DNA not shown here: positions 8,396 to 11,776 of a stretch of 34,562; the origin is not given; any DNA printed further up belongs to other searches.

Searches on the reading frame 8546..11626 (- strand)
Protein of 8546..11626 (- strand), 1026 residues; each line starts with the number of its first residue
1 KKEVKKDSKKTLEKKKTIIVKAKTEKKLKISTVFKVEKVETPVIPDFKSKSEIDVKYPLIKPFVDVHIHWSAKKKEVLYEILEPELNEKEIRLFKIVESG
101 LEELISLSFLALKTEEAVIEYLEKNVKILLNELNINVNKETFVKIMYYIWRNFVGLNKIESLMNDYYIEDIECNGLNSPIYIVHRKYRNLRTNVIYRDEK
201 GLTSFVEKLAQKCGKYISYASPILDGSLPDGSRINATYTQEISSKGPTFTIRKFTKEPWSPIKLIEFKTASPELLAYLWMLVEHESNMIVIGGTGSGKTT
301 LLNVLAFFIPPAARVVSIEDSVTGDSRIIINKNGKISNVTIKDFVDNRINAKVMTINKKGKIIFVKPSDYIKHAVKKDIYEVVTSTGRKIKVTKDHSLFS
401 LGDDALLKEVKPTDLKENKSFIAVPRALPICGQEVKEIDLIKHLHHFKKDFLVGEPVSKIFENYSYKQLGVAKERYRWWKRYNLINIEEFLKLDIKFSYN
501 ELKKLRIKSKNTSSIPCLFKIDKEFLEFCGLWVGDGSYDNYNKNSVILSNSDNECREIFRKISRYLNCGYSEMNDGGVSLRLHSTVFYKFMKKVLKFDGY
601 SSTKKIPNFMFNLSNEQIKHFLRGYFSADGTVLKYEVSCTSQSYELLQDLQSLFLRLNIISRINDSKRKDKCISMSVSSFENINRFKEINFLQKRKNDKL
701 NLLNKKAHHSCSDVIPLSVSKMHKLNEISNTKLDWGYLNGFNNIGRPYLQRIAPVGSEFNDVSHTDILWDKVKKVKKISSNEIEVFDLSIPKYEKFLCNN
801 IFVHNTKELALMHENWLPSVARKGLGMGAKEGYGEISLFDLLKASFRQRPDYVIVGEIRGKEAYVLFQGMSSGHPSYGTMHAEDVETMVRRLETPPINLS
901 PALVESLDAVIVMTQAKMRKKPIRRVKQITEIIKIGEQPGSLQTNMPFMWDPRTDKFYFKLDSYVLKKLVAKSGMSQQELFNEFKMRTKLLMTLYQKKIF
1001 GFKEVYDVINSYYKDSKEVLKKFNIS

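Call 16: search_protein_families(library=pfam, proteins=[window:8546-11626:-], max_evalue=0.001)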
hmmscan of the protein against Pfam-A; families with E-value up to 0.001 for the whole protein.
window:8546-11626:- (1026 aa): 5 families
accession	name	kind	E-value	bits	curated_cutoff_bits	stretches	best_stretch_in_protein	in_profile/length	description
PF00437.27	T2SSE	-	3.2e-28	98.9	24.9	2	831-911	193-273/370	Type II/IV secretion system protein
PF14890.11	Intein_splicing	-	4.3e-24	85.5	35.8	1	332-805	4-155/155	Intein splicing domain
PF14528.11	LAGLIDADG_3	-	2.1e-19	70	22.5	1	617-688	2-79/82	LAGLIDADG-like domain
PF23989.1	PilB3_C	-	2.2e-05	24.9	27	1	955-1023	3-70/83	PilB3-like, C-terminal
PF00005.33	ABC_tran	-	0.00045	21.3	25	1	282-370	8-80/137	ABC transporter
